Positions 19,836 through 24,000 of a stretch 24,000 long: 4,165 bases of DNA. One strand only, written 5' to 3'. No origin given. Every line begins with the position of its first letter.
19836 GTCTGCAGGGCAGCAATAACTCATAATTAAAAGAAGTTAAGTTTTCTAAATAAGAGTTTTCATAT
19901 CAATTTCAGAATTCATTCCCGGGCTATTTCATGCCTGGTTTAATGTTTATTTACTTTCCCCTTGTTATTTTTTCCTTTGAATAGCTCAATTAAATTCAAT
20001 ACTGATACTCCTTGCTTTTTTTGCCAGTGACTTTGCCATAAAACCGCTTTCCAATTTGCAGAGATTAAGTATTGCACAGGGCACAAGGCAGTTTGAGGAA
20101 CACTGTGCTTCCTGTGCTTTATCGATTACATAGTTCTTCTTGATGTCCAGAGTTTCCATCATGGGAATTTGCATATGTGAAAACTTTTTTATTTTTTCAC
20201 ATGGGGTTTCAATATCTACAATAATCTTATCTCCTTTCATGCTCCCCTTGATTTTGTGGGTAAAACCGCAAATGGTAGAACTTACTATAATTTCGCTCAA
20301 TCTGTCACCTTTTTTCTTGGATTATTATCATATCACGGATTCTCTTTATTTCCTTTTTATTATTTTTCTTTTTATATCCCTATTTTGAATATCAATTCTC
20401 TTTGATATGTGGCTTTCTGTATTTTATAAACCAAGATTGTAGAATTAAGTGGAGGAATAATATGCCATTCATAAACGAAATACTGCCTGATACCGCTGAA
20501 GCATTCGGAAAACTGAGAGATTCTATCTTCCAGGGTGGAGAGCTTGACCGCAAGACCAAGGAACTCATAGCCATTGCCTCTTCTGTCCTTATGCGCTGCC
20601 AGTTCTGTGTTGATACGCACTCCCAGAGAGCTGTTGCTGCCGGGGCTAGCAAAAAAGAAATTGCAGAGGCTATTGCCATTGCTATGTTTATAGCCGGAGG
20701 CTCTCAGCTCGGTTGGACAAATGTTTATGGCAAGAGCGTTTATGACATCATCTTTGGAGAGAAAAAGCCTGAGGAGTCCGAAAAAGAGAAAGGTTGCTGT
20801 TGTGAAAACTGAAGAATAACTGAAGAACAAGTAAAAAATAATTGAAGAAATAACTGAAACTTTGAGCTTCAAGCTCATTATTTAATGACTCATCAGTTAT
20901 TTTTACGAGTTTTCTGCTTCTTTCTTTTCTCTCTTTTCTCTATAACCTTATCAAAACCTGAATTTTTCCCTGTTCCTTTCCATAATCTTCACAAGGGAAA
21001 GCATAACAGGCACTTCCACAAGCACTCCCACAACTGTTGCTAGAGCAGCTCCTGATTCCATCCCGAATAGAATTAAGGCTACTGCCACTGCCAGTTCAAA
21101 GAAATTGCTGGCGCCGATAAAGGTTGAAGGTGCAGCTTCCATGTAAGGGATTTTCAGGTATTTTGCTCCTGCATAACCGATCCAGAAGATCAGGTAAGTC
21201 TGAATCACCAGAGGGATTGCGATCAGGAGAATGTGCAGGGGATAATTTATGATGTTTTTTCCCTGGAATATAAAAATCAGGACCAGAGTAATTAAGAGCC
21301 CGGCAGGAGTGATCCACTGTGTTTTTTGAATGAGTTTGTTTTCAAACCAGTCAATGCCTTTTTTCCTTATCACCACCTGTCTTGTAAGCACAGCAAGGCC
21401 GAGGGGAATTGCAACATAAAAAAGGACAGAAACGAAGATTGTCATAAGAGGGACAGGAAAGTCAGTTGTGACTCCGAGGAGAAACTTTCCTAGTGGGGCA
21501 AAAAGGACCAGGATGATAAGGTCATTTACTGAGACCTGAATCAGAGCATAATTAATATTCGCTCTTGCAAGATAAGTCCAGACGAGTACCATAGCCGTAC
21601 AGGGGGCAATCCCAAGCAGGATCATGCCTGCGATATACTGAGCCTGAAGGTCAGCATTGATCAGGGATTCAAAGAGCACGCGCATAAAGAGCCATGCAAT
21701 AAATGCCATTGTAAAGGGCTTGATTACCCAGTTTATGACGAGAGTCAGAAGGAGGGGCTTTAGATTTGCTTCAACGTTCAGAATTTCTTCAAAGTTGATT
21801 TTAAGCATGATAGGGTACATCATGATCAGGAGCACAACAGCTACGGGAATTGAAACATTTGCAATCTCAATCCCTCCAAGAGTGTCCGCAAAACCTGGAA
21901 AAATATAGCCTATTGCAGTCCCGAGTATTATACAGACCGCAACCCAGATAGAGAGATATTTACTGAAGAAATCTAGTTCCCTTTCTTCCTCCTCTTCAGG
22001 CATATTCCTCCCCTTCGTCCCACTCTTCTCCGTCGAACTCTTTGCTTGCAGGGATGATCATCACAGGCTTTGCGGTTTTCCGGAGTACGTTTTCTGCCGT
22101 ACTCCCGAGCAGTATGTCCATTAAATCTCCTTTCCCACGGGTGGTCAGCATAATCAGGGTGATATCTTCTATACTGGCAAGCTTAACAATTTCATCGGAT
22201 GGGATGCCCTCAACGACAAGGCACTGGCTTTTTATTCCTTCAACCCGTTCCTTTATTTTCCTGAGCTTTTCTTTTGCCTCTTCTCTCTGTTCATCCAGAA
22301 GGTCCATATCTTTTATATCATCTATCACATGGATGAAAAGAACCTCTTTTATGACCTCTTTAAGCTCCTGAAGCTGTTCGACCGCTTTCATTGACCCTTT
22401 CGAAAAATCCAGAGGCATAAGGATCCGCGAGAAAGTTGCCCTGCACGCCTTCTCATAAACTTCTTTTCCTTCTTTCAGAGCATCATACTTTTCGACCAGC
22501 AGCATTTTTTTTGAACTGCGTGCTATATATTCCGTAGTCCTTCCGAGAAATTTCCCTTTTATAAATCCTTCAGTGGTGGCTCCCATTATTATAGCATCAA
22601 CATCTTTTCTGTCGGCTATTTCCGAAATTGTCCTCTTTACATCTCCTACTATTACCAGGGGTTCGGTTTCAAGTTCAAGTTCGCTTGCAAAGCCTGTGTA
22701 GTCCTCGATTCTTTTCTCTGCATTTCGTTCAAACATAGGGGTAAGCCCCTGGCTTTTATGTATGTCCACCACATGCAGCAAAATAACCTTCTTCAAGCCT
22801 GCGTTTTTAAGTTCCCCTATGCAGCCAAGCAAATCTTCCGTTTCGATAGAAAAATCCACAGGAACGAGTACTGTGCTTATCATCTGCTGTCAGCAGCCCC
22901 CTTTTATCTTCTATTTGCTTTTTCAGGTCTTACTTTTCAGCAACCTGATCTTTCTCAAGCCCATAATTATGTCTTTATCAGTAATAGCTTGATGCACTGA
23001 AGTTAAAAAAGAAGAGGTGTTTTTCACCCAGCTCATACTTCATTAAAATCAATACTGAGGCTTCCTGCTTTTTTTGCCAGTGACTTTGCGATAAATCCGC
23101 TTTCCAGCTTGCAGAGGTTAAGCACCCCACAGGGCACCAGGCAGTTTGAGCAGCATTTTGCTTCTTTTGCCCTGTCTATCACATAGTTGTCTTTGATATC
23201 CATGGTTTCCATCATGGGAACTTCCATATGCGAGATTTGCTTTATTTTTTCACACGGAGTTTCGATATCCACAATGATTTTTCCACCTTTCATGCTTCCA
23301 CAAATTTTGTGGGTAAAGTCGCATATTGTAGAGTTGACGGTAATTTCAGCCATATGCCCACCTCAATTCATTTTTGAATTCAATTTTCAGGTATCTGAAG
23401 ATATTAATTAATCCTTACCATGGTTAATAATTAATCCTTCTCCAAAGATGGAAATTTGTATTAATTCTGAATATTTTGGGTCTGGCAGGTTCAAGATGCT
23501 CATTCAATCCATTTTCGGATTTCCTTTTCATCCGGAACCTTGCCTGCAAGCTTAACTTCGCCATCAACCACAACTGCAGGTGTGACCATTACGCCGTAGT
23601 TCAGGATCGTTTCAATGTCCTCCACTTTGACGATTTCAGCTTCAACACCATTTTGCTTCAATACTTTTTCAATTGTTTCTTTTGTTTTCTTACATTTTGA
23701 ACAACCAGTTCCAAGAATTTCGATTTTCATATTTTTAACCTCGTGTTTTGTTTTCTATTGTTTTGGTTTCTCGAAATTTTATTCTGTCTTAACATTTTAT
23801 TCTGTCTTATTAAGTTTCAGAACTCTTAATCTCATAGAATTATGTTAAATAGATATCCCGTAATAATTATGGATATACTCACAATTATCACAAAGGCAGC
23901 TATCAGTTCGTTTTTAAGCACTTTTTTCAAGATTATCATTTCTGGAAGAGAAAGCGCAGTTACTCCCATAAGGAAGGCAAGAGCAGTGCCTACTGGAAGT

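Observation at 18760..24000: Thiol-rich metalloid island: ArsR + ACR3 with no visible ArsC/ArsA/ArsD, built around duplicated unknown cysteine proteins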

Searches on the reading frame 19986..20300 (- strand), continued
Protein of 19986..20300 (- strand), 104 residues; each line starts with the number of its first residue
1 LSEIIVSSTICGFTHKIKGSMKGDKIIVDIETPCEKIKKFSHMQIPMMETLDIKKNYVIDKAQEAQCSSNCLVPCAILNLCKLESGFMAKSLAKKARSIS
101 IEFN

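Call 83: search_protein_families(library=pfam, max_evalue=0.0001, proteins=[L115:5140-5943:+, L106:6393-7484:+, L112:4091-5149:+, L127:682-1311:-, L112:7764-8567:+, L144:1974-5678:-, L095:1755-2690:-, L133:4675-5772:-, L115:6369-7427:-, L126:3-704:+])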
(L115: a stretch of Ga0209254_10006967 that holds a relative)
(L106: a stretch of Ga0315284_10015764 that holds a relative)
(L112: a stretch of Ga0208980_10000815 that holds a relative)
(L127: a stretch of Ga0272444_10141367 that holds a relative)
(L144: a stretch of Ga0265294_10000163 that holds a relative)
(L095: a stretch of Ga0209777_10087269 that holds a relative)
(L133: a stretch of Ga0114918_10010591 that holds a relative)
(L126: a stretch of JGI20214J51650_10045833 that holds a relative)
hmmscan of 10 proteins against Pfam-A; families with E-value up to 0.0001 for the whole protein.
L115:5140-5943:+ (267 aa): 5 families
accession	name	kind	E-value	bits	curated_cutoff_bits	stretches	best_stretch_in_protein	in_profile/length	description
PF00005.33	ABC_tran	-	1.4e-32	113.5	25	1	21-169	1-136/137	ABC transporter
PF13304.12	AAA_21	-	4.3e-14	53.7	27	1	132-204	228-302/304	AAA domain, putative AbiEii toxin, Type IV TA system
PF02463.25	SMC_N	-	1.8e-08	34.5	40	1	32-205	25-202/220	RecF/RecN/SMC N terminal domain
PF13175.12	AAA_15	-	1.3e-05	25.5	32.1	0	36-69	28-65/374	AAA ATPase domain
PF13476.12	AAA_23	-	2.3e-05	25.6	27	1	30-62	18-50/201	AAA domain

L106:6393-7484:+ (363 aa): 1 family
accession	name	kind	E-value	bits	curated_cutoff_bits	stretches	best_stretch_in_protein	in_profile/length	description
PF00850.24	Hist_deacetyl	-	2.2e-82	277.2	27.9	1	26-315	1-296/298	Histone deacetylase domain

L112:4091-5149:+ (352 aa): 1 family
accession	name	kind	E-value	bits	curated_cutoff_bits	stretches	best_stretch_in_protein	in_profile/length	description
PF01032.23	FecCD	-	2.4e-96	322.9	26.5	1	28-345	2-311/311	FecCD transport family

L127:682-1311:- (209 aa): 2 families
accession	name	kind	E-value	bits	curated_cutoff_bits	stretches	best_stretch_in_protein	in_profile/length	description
PF22662.2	Csa3_N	-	9.2e-06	26.1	27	1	2-110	4-116/120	Csa3 CRISPR-associated Rossmann-like domain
PF19810.5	HFX_2341_N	-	6.6e-05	23.8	30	1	5-105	7-108/120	HFX_2341-like, N-terminal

L112:7764-8567:+ (267 aa): 1 family
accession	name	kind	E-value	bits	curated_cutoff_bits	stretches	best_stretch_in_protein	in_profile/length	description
PF00571.33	CBS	-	3.7e-24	85.2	24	2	8-61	1-55/57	CBS domain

L144:1974-5678:- (1234 aa): 26 families (the best 25 are shown)
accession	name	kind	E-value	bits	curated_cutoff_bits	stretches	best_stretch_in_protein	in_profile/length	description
PF14559.12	TPR_19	-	1.1e-47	160.6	25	1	376-429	5-58/68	Tetratricopeptide repeat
PF13428.12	TPR_14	-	8.3e-41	134.7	23.5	0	396-433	1-38/44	Tetratricopeptide repeat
PF07719.23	TPR_2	-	1.4e-39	131.4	27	0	829-861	2-34/34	Tetratricopeptide repeat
PF13432.12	TPR_16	-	1.2e-37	128.3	32.7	3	572-633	4-65/65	Tetratricopeptide repeat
PF00515.34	TPR_1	-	4.2e-30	102.8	27.8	0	600-631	2-33/34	Tetratricopeptide repeat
PF13414.12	TPR_11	-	1e-26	92.7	26.8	0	612-647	7-42/42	TPR repeat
PF13371.12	TPR_9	-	9.8e-25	86.8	35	0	578-633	8-63/73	Tetratricopeptide repeat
PF13181.12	TPR_8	-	2.5e-24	83.7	25.7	0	600-631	2-33/34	Tetratricopeptide repeat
PF13431.12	TPR_17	-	1.1e-19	69.4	24.4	0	386-415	3-32/34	Tetratricopeptide repeat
PF25062.1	ARM_TT21_N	-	9.8e-16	58.6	40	0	582-648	153-217/222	Tetratricopeptide repeat protein 21 N-terminal ARM repeat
PF13176.12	TPR_7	-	1.6e-15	56.2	27.9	0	299-330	4-35/36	Tetratricopeptide repeat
PF23914.1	TPR_CcmH_CycH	-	7.9e-14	52.2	42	0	352-463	40-154/158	Cytochrome c-type biogenesis protein H TPR domain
PF25060.1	ARM_TT21_2nd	-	3.2e-13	50.2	27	0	970-1009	227-266/270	Tetratricopeptide repeat protein 21 second ARM domain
PF12895.13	ANAPC3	-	3.3e-13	50.2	27.2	0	381-445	8-71/82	Anaphase-promoting complex, cyclosome, subunit 3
PF12569.14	NatA_aux_su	-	1.6e-11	44.3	33.3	0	643-714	202-273/515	N-terminal acetyltransferase A, auxiliary subunit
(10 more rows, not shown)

L095:1755-2690:- (311 aa): 0 families

L133:4675-5772:- (365 aa): 0 families

L115:6369-7427:- (352 aa): 0 families

L126:3-704:+ (233 aa): 0 families

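Call 84: search_protein_families(library=pfam, max_evalue=0.0001, proteins=[L155:4387-4893:-, L145:4538-4855:-, L156:4946-5323:-, L156:6529-7218:+, L146:6810-8147:-, L152:6302-7366:+, L118:101-616:+, L151:5507-5857:-, L136:669-1358:-, L151:6842-7501:-])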
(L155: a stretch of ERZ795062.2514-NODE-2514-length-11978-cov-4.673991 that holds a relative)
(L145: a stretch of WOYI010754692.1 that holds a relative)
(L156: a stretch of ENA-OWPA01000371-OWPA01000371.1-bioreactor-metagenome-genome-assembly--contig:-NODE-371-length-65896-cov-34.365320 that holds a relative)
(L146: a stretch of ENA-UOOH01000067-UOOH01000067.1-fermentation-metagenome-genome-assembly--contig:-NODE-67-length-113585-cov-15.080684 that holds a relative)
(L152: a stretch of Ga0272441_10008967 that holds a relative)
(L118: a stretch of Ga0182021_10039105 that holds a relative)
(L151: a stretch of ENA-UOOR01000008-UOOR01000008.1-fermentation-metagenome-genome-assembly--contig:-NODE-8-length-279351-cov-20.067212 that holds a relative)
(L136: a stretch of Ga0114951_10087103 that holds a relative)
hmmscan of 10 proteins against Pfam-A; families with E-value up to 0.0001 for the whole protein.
L155:4387-4893:- (168 aa): 6 families
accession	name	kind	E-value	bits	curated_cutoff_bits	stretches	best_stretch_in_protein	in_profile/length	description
PF01037.27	AsnC_trans_reg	-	1.4e-17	63.7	25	1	76-147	2-73/73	Lrp/AsnC ligand binding domain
PF13404.12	HTH_AsnC-type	-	1.9e-12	47.2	27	1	6-47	1-42/42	AsnC-type helix-turn-helix domain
PF13412.12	HTH_24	-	1.9e-11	43.8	21.9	1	6-53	1-48/48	Winged helix-turn-helix DNA-binding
PF12802.13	MarR_2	-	1.7e-06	28.5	27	1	13-54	10-52/61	MarR family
PF13545.12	HTH_Crp_2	-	1.7e-06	28.3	27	1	23-61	23-64/70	Crp-like helix-turn-helix domain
PF08279.18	HTH_11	-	3e-05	24.3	25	1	11-51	3-44/55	HTH domain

L145:4538-4855:- (105 aa): 1 family
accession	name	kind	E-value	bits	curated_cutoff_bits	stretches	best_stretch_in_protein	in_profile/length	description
PF00543.27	P-II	-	4.5e-25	88.4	25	1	1-103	1-99/102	Nitrogen regulatory protein P-II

L156:4946-5323:- (125 aa): 1 family
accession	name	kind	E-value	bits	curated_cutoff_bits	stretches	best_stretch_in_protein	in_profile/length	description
PF01201.27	Ribosomal_S8e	-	3.1e-43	147.6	30.2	1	3-124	1-133/133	Ribosomal protein S8e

L156:6529-7218:+ (229 aa): 1 family
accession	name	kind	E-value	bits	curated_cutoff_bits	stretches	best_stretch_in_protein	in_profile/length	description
PF02596.20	DUF169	-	5.5e-67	226.1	27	1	13-221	2-208/209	Uncharacterised ArCR, COG2043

L146:6810-8147:- (445 aa): 1 family
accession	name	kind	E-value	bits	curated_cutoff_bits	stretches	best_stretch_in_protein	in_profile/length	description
PF00909.26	Ammonium_transp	-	1.2e-104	350.7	23.2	1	47-444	1-399/399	Ammonium Transporter Family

L152:6302-7366:+ (354 aa): 0 families

L118:101-616:+ (171 aa): 1 family
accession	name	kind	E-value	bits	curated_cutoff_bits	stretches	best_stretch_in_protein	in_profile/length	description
PF03599.22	CdhD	-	3.6e-15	56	24.8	1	44-157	268-380/387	CO dehydrogenase/acetyl-CoA synthase delta subunit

L151:5507-5857:- (116 aa): 0 families

L136:669-1358:- (229 aa): 1 family
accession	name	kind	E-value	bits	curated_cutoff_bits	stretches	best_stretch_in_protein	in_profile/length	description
PF00300.27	His_Phos_1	-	1.1e-06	28.8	21.7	1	27-96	2-71/194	Histidine phosphatase superfamily (branch 1)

L151:6842-7501:- (219 aa): 0 families

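Call 86: search_protein_families(library=pfam, max_evalue=0.001, proteins=[L081:7985-8899:+, L081:5917-6285:-, L075:4737-5501:-, L041:821-1105:+, L041:383-682:+, L006:153-497:+, L050:1352-1744:+, L006:12058-12585:-, L006:1622-2002:-, L027:6626-6859:-])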
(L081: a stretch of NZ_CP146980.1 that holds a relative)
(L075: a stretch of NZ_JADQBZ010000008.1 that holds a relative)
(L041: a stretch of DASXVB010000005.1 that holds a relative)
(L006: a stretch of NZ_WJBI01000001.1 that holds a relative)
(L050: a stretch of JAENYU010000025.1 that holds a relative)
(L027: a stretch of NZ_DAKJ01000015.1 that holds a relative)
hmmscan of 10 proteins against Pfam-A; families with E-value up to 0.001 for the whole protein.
L081:7985-8899:+ (304 aa): 1 family
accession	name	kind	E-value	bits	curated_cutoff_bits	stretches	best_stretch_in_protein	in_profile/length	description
PF00892.27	EamA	-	3.3e-32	112.1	28.2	2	157-288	2-134/135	EamA-like transporter family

L081:5917-6285:- (122 aa): 3 families
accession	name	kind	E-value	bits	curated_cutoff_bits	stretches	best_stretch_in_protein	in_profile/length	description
PF22677.2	Ble-like_N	-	1.8e-12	47.2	24.5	1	3-43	1-40/41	Bleomycin resistance protein-like N-terminal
PF00903.31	Glyoxalase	-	1.9e-09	38.4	20.6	1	4-110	2-117/121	Glyoxalase/Bleomycin resistance protein/Dioxygenase superfamily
PF18029.7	Glyoxalase_6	-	6.5e-05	24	23.6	1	7-112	4-103/106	Glyoxalase-like domain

L075:4737-5501:- (254 aa): 2 families
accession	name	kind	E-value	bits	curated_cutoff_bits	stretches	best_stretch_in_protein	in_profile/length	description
PF02310.24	B12-binding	-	8.3e-20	71.3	32.1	1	122-224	2-106/121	B12 binding domain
PF02607.22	B12-binding_2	-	6.9e-19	68.3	23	1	37-110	2-74/74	B12 binding domain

L041:821-1105:+ (94 aa): 0 families

L041:383-682:+ (99 aa): 1 family
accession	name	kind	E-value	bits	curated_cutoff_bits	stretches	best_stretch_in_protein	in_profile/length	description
PF04077.17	DsrH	-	1.2e-08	35.5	24.4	1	18-92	6-85/88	DsrH like protein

L006:153-497:+ (114 aa): 1 family
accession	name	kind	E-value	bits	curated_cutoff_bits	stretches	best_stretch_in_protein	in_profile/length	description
PF02635.20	DsrE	-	6e-11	43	22.7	1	3-112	2-114/116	DsrE/DsrF-like family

L050:1352-1744:+ (130 aa): 1 family
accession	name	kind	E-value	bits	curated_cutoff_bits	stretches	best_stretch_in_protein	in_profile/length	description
PF02635.20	DsrE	-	2e-18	67.1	22.7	1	7-127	2-115/116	DsrE/DsrF-like family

L006:12058-12585:- (175 aa): 0 families

L006:1622-2002:- (126 aa): 1 family
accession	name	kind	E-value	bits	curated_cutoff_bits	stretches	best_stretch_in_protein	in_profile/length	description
PF02694.21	UPF0060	-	2.4e-37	127.9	24.9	1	17-121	2-106/107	Uncharacterised BCR, YnfA/UPF0060 family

L027:6626-6859:- (77 aa): 0 families

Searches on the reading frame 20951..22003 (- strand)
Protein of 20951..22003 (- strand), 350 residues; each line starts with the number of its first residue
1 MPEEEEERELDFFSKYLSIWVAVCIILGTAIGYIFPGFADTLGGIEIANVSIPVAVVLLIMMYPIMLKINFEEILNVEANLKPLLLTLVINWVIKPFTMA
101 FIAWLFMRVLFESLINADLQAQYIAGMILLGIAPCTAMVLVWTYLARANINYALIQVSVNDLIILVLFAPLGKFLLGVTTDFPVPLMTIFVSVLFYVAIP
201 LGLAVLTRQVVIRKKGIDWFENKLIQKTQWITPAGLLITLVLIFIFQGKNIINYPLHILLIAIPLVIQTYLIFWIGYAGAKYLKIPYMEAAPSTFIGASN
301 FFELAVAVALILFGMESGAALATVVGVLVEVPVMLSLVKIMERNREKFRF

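Call 3: search_protein_families(library=pfam, max_evalue=0.01, proteins=[window:20951-22003:-])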
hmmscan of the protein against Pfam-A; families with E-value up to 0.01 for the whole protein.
window:20951-22003:- (350 aa): 1 family
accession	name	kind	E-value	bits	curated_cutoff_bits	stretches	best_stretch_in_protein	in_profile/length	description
PF01758.21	SBF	-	2.7e-39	135.3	24.3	1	56-253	2-190/191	Sodium Bile acid symporter family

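Call 4: search_protein_families(library=ncbifam, max_evalue=0.01, proteins=[window:20951-22003:-])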
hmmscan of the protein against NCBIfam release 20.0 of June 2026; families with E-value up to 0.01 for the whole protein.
window:20951-22003:- (350 aa): 1 family
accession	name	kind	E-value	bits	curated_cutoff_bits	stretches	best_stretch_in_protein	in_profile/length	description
TIGR00832.1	acr3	equivalog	4.9e-114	381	282.8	1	10-340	1-326/327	ACR3 family arsenite efflux transporter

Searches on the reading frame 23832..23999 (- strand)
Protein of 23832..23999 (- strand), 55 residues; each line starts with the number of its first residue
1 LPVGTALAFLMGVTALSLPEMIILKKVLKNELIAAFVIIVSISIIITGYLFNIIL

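Call 3: search_protein_families(library=pfam, max_evalue=0.01, proteins=[window:23832-23999:-])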
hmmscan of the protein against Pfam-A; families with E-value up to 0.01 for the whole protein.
window:23832-23999:- (55 aa): 2 families
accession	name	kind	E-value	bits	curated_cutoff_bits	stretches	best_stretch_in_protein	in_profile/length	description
PF03773.19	ArsP_1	-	2.1e-12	47.2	32.3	1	1-52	242-293/294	Predicted permease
PF04756.19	OST3_OST6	-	0.0022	17.9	27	1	5-54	156-204/294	OST3 / OST6 family, transporter family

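Call 4: search_protein_families(library=ncbifam, max_evalue=0.01, proteins=[window:23832-23999:-])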
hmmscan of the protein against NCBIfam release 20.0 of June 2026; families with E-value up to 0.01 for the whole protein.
window:23832-23999:- (55 aa): 1 family
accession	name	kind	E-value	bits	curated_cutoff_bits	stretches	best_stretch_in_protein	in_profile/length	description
NF040736.1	efflux_SaoE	equivalog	8.8e-05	21.9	325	1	4-55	247-298/352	efflux transporter SaoE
